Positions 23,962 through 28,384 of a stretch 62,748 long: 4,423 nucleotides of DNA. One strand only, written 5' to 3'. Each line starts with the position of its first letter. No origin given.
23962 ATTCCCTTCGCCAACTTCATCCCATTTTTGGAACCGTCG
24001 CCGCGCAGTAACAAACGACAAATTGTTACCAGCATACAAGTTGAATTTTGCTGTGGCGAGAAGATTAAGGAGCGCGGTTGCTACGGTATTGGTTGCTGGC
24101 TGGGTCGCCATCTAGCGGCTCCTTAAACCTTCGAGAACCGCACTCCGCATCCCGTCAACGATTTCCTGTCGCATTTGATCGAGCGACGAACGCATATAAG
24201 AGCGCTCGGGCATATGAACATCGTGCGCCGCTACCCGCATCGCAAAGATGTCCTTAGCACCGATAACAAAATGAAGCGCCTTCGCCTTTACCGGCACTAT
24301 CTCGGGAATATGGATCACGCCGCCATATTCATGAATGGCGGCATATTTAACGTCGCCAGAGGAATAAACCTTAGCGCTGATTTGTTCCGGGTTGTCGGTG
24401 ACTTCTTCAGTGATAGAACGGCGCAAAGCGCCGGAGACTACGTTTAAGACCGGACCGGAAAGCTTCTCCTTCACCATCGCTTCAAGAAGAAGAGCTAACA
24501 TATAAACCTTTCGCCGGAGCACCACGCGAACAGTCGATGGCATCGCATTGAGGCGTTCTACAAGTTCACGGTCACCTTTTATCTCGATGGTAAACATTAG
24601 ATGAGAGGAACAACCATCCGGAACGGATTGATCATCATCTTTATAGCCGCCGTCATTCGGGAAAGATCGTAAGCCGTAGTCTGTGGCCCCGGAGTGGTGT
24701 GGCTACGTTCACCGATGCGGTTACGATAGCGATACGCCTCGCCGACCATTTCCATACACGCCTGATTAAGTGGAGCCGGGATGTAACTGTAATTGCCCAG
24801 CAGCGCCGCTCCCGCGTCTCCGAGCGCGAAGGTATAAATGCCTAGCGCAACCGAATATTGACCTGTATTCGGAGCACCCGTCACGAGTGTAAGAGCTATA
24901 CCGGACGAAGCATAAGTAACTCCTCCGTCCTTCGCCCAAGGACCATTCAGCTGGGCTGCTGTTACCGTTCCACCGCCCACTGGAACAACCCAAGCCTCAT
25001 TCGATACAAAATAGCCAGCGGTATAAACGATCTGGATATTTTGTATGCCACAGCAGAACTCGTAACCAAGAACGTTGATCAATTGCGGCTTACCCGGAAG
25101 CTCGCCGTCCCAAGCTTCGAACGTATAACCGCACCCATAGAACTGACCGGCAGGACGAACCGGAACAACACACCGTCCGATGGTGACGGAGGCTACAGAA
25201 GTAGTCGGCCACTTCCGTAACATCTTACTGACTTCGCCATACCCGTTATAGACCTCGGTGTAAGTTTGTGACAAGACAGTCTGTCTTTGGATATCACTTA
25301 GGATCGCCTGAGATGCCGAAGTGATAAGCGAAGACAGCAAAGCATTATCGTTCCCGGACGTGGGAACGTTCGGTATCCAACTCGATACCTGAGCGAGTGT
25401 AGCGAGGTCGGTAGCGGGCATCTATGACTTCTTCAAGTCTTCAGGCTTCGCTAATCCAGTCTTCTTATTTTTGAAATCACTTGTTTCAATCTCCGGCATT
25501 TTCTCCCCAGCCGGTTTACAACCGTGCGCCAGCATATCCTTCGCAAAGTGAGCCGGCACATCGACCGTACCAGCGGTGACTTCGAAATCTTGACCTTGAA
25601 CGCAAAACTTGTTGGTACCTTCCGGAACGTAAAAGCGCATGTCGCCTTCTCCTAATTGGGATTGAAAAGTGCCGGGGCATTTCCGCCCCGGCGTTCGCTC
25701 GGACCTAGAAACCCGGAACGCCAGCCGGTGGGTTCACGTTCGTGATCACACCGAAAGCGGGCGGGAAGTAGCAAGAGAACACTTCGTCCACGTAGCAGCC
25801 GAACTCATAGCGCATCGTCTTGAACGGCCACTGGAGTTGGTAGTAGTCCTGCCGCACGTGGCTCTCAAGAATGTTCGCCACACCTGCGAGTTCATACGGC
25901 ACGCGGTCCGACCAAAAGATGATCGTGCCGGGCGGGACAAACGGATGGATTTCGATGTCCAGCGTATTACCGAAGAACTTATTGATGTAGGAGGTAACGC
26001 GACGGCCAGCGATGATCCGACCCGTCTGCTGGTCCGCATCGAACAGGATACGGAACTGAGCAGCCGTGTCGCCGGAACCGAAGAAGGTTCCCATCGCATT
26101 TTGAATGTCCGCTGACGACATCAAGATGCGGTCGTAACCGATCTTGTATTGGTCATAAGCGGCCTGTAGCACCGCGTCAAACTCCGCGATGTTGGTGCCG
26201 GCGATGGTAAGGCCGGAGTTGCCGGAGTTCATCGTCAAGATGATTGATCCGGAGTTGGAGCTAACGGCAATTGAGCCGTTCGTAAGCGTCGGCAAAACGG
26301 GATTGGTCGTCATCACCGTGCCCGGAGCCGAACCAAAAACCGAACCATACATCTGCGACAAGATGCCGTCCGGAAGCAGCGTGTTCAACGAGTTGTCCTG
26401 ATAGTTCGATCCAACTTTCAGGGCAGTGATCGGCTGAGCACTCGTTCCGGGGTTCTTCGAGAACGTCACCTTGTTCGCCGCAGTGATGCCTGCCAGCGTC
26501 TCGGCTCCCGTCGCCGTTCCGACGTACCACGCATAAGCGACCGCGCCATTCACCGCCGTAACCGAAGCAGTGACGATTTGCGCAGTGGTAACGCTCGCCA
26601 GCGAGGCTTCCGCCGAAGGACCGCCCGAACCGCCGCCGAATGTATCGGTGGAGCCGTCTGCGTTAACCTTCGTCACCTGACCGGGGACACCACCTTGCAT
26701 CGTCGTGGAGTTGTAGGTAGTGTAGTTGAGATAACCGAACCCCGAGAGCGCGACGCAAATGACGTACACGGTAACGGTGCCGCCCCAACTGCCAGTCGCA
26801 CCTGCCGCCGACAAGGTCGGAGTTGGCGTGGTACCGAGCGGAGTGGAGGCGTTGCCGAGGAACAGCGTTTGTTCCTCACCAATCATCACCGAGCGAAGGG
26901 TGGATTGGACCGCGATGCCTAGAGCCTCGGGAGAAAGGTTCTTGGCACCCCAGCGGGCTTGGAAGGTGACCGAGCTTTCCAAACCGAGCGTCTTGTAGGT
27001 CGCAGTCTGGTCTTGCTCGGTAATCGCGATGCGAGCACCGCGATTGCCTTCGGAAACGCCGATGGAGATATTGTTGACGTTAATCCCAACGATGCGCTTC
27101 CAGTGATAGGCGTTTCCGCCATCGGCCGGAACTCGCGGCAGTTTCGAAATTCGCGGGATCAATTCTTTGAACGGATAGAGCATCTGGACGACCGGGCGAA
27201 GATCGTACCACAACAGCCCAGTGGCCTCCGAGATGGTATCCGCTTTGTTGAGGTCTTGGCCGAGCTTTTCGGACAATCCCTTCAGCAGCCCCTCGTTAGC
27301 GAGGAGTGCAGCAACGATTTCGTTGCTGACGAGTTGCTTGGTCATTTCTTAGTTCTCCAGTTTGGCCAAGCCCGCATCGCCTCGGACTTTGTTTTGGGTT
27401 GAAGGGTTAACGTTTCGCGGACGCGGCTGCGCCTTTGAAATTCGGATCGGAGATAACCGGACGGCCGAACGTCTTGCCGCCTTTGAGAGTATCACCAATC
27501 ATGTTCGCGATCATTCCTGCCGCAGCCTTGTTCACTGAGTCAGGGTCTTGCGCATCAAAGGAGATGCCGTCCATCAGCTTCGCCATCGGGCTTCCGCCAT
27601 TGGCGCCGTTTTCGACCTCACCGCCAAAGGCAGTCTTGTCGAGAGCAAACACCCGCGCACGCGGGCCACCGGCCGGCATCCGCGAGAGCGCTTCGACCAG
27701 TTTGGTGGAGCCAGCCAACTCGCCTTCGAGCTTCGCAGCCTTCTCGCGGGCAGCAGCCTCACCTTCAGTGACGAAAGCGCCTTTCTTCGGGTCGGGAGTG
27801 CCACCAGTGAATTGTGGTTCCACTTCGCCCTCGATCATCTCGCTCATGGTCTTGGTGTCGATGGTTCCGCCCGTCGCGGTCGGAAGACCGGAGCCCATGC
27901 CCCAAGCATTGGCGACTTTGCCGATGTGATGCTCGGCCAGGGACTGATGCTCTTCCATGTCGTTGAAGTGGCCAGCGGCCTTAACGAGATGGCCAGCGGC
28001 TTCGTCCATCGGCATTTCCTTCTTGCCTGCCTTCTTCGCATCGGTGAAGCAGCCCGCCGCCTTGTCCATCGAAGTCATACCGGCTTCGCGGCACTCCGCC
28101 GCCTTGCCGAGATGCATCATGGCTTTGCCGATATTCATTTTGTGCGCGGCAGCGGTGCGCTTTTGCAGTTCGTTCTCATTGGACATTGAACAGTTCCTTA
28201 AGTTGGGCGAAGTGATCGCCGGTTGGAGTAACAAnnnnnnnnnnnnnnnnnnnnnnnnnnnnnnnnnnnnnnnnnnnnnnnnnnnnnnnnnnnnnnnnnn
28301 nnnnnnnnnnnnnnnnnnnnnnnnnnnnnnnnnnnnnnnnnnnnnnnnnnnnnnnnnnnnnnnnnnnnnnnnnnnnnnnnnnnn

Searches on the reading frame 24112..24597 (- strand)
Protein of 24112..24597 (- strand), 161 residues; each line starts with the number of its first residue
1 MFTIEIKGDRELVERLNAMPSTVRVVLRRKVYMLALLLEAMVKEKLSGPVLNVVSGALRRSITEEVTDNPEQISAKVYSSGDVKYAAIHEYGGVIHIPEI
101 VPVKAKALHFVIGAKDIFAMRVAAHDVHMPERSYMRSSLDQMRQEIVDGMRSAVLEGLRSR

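Call 5: search_protein_families(library=pfam, max_evalue=0.01, proteins=[window:24112-24597:-])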
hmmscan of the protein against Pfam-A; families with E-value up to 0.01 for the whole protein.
window:24112-24597:- (161 aa): 2 families
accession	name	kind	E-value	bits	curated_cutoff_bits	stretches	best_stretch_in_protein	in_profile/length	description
PF05069.18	Phage_tail_S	-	2.9e-05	24.4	24.3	1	44-153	65-146/148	Phage virion morphogenesis family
PF20039.4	DUF6441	-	0.00022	21.4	27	0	42-106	46-109/215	Family of unknown function (DUF6441)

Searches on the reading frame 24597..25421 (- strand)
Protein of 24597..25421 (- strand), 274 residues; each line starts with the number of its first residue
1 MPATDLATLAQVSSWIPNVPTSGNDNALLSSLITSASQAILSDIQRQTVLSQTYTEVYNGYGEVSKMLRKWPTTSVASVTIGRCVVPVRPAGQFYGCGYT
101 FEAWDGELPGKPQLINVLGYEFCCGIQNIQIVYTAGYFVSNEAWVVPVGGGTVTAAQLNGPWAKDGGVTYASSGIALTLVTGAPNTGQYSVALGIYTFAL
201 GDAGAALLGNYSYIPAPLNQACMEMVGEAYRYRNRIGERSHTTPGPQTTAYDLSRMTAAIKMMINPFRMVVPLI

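Call 5: search_protein_families(library=pfam, max_evalue=0.01, proteins=[window:24597-25421:-])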
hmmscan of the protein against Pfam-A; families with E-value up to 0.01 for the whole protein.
window:24597-25421:- (274 aa): 1 family
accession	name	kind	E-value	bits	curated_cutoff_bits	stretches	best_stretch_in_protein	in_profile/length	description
PF05135.19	Phage_connect_1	-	0.0017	19.2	21.2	0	18-52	12-42/101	Phage gp6-like head-tail connector protein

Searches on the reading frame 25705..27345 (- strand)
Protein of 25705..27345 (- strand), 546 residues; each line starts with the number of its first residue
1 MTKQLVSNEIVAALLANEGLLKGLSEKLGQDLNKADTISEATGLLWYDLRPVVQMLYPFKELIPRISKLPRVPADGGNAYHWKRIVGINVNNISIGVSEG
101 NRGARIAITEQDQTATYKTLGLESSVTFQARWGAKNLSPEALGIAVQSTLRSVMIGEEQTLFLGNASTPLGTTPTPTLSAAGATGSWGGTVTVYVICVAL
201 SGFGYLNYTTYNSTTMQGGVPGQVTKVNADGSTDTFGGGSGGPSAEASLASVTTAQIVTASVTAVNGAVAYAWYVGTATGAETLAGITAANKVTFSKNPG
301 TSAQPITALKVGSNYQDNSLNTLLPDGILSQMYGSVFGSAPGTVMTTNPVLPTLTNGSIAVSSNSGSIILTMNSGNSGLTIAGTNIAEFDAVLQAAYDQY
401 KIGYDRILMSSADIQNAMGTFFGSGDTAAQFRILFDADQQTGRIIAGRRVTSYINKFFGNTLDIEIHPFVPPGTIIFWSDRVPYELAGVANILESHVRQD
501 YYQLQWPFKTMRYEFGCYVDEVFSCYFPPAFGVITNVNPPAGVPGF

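Call 5: search_protein_families(library=pfam, max_evalue=0.01, proteins=[window:25705-27345:-])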
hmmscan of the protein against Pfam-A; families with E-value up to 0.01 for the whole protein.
window:25705-27345:- (546 aa): 1 family
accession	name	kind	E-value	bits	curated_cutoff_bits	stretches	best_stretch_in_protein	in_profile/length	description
PF14020.11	DUF4236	-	0.0025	18.7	27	1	86-121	13-49/55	Protein of unknown function (DUF4236)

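Call 7: search_dna_similar(query=window:25705-27345:-, collection=phages, mode=protein)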
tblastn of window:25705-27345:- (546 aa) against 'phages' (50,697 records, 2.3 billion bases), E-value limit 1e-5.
Records with a match: 6; places in all: 6; records where one place covers at least 80% of the query: 2.
Best place of each record, by identity: <60% 6.
By first word of the organism name: Arthrobacter 4; Brevundimonas 2.
By host as written in the record: Brevundimonas pondensis LVF1 2; Arthrobacter globiformis B-2979 2; Arthrobacter sp. ATCC 21022 2.
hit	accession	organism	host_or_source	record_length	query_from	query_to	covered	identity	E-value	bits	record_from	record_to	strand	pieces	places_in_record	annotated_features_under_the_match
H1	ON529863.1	Brevundimonas phage vB_BpoS-Polewnik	Brevundimonas pondensis LVF1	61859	35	540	93%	35.2%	1e-58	217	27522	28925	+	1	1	hypothetical protein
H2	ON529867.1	Brevundimonas phage vB_BpoS-Strzyga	Brevundimonas pondensis LVF1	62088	35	540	93%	35.2%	6e-56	209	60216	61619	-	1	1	hypothetical protein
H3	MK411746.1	Arthrobacter phage Sonali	Arthrobacter globiformis B-2979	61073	244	537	54%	26.0%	2e-10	70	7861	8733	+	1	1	7: major capsid protein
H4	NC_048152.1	Arthrobacter phage Sonali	Arthrobacter globiformis B-2979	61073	244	537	54%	26.0%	2e-10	70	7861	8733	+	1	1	7: major capsid protein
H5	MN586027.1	Arthrobacter phage Mufasa8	Arthrobacter sp. ATCC 21022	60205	251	537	53%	25.6%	5e-10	69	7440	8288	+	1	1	6: major capsid protein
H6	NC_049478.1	Arthrobacter phage Mufasa8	Arthrobacter sp. ATCC 21022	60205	251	537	53%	25.6%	5e-10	69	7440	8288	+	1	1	6: major capsid protein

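Call 8: get_annotated_region(hit=H1, flank=15000)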
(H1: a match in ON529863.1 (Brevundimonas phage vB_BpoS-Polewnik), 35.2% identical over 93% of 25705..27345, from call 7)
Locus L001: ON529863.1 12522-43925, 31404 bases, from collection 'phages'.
description: Brevundimonas phage vB_BpoS-Polewnik, complete genome.
organism: Brevundimonas phage vB_BpoS-Polewnik (NCBI taxid 2948606)
taxonomy: Viruses; Duplodnaviria; Heunggongvirae; Uroviricota; Caudoviricetes
host: Brevundimonas pondensis LVF1; source: sewage; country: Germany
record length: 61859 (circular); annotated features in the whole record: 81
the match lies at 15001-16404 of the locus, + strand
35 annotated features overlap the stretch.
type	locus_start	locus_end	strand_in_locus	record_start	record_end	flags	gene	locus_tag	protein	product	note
CDS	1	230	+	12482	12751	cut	-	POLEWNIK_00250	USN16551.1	hypothetical protein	-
CDS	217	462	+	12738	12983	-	-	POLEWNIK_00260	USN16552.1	hypothetical protein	-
CDS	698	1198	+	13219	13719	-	-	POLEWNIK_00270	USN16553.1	hypothetical protein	-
CDS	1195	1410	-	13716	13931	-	-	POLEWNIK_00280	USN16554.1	helix-turn-helix protein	-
CDS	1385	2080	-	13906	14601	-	-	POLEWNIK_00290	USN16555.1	hypothetical protein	-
CDS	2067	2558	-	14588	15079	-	-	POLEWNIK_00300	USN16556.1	DNA glycosylase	-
CDS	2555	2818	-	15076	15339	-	-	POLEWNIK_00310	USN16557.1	hypothetical protein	-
CDS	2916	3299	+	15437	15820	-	-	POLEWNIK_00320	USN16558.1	hypothetical protein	-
CDS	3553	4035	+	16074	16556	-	-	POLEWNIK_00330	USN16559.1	hypothetical protein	-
CDS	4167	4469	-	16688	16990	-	-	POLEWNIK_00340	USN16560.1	hypothetical protein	-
CDS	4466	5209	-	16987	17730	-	-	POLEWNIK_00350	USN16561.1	hypothetical protein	-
CDS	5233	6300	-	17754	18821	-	-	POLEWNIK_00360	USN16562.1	ribonucleoside-diphosphate reductase beta chain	-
CDS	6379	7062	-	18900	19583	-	-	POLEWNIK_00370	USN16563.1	putative flavin-dependent thymidylate synthase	-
CDS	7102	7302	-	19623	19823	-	-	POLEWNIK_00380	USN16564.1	hypothetical protein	-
CDS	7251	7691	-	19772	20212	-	-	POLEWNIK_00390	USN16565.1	hypothetical protein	-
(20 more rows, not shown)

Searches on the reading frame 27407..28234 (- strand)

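Call 5: search_protein_families(library=pfam, max_evalue=0.01, proteins=[window:27407-28234:-])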
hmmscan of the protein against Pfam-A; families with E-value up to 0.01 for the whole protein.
window:27407-28234:- (275 aa): 1 family
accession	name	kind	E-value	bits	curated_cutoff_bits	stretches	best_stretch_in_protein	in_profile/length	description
PF14938.12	SNAP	-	9.8e-05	22.4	25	1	23-103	37-117/282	Soluble NSF attachment protein, SNAP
